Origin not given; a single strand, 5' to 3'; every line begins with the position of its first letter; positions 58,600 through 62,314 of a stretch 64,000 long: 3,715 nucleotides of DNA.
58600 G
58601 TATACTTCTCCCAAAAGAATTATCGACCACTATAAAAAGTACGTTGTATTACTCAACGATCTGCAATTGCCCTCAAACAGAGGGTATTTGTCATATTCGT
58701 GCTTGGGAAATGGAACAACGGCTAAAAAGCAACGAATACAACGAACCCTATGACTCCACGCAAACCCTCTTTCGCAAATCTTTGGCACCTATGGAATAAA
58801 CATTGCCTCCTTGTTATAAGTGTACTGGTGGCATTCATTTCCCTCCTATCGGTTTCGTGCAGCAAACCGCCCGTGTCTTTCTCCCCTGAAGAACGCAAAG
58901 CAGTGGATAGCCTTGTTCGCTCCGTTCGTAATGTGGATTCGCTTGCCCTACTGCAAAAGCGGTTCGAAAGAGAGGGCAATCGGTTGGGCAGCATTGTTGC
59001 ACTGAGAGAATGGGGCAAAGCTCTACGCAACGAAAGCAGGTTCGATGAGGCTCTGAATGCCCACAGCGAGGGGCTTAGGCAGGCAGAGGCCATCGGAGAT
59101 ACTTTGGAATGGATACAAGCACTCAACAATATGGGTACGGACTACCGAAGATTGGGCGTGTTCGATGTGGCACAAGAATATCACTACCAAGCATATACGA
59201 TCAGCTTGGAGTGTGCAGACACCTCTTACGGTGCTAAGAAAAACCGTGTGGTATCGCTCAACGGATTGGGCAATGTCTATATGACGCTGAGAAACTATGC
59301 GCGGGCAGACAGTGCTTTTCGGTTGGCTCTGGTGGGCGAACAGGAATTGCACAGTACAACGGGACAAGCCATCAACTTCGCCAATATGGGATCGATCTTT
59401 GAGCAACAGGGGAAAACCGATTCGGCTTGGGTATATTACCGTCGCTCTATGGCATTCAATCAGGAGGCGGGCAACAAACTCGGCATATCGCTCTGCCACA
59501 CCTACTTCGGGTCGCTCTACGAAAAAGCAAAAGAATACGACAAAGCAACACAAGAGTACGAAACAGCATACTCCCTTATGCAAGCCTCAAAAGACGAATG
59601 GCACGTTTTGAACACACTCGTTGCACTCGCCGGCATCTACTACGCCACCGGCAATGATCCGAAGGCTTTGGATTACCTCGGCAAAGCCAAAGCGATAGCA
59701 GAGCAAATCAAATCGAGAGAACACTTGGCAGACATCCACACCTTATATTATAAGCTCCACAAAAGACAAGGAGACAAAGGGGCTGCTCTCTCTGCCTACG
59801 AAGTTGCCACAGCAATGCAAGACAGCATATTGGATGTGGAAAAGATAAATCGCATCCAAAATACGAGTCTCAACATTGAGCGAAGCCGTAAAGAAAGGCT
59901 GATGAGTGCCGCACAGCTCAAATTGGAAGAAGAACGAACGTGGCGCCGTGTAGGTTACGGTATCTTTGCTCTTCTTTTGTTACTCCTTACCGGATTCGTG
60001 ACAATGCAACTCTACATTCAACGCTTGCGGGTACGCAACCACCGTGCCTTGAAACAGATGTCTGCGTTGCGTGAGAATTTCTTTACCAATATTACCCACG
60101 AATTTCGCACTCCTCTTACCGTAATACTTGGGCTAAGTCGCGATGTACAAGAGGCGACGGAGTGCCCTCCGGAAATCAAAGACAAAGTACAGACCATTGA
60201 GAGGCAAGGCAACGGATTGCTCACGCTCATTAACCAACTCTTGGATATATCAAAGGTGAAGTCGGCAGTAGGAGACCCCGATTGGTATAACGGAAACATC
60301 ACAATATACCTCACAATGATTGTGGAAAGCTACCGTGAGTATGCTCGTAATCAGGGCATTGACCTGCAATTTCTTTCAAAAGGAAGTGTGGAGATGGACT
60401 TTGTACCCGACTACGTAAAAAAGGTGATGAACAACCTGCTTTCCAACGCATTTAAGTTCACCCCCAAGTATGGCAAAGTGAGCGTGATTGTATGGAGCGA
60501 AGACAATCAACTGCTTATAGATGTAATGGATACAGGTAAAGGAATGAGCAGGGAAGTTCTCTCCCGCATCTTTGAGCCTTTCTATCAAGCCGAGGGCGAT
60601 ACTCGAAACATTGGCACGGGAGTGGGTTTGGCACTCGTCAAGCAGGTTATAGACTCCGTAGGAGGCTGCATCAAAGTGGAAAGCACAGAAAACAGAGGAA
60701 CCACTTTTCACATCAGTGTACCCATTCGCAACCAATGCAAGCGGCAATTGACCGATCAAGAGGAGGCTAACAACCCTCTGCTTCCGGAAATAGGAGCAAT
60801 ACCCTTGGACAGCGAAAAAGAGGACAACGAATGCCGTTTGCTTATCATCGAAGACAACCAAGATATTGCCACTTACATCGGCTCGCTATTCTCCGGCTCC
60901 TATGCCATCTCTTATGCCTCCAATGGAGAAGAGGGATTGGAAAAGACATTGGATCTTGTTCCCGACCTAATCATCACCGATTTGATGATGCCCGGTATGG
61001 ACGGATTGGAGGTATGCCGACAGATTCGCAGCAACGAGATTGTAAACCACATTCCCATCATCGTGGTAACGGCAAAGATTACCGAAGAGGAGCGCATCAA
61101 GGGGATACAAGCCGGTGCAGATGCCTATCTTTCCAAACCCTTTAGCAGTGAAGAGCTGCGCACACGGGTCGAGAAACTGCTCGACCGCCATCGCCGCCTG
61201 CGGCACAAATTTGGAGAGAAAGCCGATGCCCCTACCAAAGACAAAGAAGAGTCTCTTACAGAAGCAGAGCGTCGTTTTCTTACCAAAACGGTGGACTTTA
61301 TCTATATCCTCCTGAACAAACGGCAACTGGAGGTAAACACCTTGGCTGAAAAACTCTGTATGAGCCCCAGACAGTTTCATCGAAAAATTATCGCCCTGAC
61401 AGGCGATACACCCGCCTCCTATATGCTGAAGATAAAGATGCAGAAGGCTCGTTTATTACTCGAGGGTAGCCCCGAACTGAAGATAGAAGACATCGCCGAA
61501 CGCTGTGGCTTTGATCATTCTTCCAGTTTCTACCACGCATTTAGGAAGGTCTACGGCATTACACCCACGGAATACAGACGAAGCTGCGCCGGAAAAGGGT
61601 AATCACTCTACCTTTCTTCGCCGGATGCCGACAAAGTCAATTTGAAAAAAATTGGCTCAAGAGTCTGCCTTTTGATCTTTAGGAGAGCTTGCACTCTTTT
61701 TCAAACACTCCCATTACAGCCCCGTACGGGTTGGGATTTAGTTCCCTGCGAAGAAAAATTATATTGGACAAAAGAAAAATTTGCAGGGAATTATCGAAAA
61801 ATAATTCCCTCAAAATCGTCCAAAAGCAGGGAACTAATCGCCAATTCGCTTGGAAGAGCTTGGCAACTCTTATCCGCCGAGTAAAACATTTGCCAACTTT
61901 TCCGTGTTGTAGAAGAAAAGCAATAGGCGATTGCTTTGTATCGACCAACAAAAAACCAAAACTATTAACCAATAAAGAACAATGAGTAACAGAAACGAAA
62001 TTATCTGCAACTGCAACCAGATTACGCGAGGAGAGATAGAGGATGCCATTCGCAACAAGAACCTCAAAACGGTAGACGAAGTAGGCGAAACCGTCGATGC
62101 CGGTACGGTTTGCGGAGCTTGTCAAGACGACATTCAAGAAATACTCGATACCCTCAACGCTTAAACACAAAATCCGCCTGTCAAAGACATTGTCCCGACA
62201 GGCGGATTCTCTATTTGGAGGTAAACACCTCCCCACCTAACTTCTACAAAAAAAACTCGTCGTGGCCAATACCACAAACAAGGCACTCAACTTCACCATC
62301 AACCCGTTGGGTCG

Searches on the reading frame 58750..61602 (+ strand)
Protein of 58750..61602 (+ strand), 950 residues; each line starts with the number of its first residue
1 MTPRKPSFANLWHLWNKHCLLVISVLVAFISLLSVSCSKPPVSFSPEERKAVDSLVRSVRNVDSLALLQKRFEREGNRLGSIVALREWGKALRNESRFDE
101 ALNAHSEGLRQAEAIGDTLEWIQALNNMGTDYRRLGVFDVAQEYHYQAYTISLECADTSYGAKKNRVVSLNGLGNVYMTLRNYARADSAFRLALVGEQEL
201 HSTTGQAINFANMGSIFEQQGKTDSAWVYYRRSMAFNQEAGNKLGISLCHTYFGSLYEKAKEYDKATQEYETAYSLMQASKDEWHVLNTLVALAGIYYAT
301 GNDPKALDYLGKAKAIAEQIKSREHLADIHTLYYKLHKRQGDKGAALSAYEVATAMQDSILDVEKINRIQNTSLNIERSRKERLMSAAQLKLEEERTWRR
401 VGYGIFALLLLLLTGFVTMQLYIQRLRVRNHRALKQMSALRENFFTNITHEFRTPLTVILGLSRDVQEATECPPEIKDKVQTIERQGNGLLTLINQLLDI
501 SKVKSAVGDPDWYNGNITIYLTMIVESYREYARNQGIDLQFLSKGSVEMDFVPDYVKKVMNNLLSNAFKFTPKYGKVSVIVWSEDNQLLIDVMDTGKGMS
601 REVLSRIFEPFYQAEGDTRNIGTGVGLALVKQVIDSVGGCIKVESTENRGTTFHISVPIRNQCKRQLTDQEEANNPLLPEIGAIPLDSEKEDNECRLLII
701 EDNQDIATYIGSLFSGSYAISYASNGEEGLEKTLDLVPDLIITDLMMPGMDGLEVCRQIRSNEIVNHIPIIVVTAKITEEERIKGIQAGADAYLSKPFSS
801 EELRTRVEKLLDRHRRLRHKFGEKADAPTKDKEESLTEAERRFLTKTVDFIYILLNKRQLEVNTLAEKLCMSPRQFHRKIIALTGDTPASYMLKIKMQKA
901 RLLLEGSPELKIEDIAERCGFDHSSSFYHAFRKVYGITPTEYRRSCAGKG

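Call 9: search_protein_families(library=pfam, proteins=[window:58750-61602:+])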
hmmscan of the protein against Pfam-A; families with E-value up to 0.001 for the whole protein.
window:58750-61602:+ (950 aa): 14 families
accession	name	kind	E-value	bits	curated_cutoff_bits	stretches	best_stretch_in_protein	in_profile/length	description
PF00072.30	Response_reg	-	2.1e-27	95.9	30.2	1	698-808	2-111/111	Response regulator receiver domain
PF02518.31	HATPase_c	-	4.4e-27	95.1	26.4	1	554-660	4-110/111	Histidine kinase-, DNA gyrase B-, and HSP90-like ATPase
PF12833.13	HTH_18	-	2.4e-23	82.7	33.6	1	865-944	1-79/80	Helix-turn-helix domain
PF13424.12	TPR_12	-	2.7e-23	82.4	30.1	5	253-319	9-77/77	Tetratricopeptide repeat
PF00165.29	HTH_AraC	-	2.4e-16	59.9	26.6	1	909-944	8-42/42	Bacterial regulatory helix-turn-helix proteins, AraC family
PF00512.31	HisKA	-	3.2e-14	53.2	26.9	1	441-504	2-64/66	His Kinase A (phospho-acceptor) domain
PF07719.23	TPR_2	-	9.1e-10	38.3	27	0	170-194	4-28/34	Tetratricopeptide repeat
PF13176.12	TPR_7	-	7.7e-08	32.3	27.9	0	289-323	1-35/36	Tetratricopeptide repeat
PF13374.12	TPR_10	-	1e-07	32.2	27.5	0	286-320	1-35/42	Tetratricopeptide repeat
PF00515.34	TPR_1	-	9.4e-07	28.8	27.8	0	169-194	3-28/34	Tetratricopeptide repeat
PF17874.7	TPR_MalT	-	4.5e-05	23.3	45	1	169-364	42-242/336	MalT-like TPR region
PF13181.12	TPR_8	-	6.1e-05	23.3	25.7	0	170-194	4-28/34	Tetratricopeptide repeat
PF23198.2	PDE8A_N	-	0.00022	21.6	29.6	1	717-782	34-100/147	PDE8A-like, N-terminal domain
PF25063.1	ARM_TT21_C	-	0.00052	20.4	35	1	162-281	50-163/209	Tetratricopeptide repeat protein 21 C-terminal ARM domain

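Call 24: find_encoding_contigs(protein=window:58750-61602:+, flank=10000, max_places=10)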
Protein window:58750-61602:+ (950 aa): 7 contigs read that carry it; 4 places shown.
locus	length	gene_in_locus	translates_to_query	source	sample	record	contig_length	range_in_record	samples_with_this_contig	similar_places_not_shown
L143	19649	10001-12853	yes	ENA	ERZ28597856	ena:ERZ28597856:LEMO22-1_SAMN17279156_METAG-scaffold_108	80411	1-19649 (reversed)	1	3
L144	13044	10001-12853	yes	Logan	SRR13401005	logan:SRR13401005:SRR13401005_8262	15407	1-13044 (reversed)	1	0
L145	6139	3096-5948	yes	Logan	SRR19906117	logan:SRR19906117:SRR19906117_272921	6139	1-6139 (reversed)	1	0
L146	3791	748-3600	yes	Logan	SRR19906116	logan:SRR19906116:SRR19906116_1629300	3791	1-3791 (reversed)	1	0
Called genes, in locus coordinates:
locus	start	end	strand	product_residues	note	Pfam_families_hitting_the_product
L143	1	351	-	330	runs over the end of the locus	-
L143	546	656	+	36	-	-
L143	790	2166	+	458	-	PF23952:LRR_EndoS (faint), PF13855:LRR_8 (faint), PF12799:LRR_4 (weak)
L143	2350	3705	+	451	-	PF01546:Peptidase_M20, PF07687:M20_dimer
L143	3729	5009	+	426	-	PF01979:Amidohydro_1, PF07969:Amidohydro_3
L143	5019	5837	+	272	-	PF01048:PNP_UDP_1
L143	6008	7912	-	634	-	-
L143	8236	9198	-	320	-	-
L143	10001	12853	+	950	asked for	PF00515:TPR_1 (faint), PF07719:TPR_2 (faint), PF13424:TPR_12 (weak), PF00512:HisKA, PF02518:HATPase_c, PF00072:Response_reg, PF12833:HTH_18, PF00165:HTH_AraC, +2 more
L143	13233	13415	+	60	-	PF04324:Fer2_BFD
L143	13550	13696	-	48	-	-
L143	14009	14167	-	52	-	-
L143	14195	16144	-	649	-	PF13306:LRR_5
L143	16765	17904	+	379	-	PF01041:DegT_DnrJ_EryC1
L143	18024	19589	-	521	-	PF13541:ChlI, PF20030:bpMoxR (faint), PF01078:Mg_chelatase, PF00158:Sigma54_activat (weak), PF07728:AAA_5, PF00493:MCM (weak), PF13335:Mg_chelatase_C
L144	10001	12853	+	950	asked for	PF00515:TPR_1 (faint), PF07719:TPR_2 (faint), PF13424:TPR_12 (weak), PF00512:HisKA, PF02518:HATPase_c, PF00072:Response_reg, PF12833:HTH_18, PF00165:HTH_AraC, +2 more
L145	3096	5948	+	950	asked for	PF00515:TPR_1 (faint), PF07719:TPR_2 (faint), PF13424:TPR_12 (weak), PF00512:HisKA, PF02518:HATPase_c, PF00072:Response_reg, PF12833:HTH_18, PF00165:HTH_AraC, +2 more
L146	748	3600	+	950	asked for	PF00515:TPR_1 (faint), PF07719:TPR_2 (faint), PF13424:TPR_12 (weak), PF00512:HisKA, PF02518:HATPase_c, PF00072:Response_reg, PF12833:HTH_18, PF00165:HTH_AraC, +2 more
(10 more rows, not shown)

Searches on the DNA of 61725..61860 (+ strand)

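Call 68: search_dna_similar(query=window:61725-61860:+, collection=plasmids, mode=distant, max_evalue=0.01, max_rows=10)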
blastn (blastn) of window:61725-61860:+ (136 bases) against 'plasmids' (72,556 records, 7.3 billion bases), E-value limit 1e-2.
No match.

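Call 69: search_dna_similar(query=window:61725-61860:+, collection=phages, mode=distant, max_evalue=0.01, max_rows=10)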
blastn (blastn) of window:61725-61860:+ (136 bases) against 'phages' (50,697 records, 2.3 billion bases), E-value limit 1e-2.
No match.
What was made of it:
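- On MITE: There was no BLAST match in the plasmid or phage collections (calls 68, 69).
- Tried and rejected: BLAST against the plasmid and phage collections gave no match (calls 68, 69).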

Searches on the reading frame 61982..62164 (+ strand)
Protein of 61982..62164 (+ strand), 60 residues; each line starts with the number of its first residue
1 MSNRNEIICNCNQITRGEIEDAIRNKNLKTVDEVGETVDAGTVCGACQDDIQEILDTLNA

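Call 39: find_encoding_contigs(protein=window:61982-62164:+, flank=10000, max_places=10)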
Protein window:61982-62164:+ (60 aa): 12 contigs read that carry it; 8 places shown.
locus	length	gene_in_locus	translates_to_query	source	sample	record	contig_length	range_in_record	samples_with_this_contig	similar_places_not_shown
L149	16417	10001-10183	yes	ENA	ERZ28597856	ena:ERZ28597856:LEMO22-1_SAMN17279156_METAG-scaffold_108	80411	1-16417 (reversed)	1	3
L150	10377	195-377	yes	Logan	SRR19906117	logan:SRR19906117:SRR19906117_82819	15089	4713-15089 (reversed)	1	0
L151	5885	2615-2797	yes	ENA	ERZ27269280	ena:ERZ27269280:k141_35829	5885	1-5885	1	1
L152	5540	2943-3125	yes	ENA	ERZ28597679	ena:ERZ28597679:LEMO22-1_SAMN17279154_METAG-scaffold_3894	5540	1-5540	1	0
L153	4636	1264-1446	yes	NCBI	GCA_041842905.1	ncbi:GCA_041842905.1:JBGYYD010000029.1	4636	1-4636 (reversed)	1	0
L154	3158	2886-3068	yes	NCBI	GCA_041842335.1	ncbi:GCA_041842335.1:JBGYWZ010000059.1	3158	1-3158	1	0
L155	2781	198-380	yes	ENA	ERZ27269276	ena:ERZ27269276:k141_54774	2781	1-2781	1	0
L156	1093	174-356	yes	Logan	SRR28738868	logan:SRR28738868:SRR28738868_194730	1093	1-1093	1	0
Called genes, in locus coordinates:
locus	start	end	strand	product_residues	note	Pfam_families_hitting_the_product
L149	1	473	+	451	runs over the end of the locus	PF01546:Peptidase_M20, PF07687:M20_dimer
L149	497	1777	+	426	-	PF01979:Amidohydro_1, PF07969:Amidohydro_3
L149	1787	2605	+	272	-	PF01048:PNP_UDP_1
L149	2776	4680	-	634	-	-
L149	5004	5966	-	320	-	-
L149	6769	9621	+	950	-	PF00515:TPR_1 (faint), PF07719:TPR_2 (faint), PF13424:TPR_12 (weak), PF00512:HisKA, PF02518:HATPase_c, PF00072:Response_reg, PF12833:HTH_18, PF00165:HTH_AraC, +2 more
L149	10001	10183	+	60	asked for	PF04324:Fer2_BFD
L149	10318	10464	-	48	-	-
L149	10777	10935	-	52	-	-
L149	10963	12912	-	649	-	PF13306:LRR_5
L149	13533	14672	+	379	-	PF01041:DegT_DnrJ_EryC1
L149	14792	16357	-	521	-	PF13541:ChlI, PF20030:bpMoxR (faint), PF01078:Mg_chelatase, PF00158:Sigma54_activat (weak), PF07728:AAA_5, PF00493:MCM (weak), PF13335:Mg_chelatase_C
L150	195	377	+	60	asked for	PF04324:Fer2_BFD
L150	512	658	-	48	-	-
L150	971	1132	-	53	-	-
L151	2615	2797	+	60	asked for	PF04324:Fer2_BFD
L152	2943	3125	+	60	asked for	PF04324:Fer2_BFD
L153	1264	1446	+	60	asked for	PF04324:Fer2_BFD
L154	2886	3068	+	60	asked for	PF04324:Fer2_BFD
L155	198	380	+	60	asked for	PF04324:Fer2_BFD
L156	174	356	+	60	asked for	PF04324:Fer2_BFD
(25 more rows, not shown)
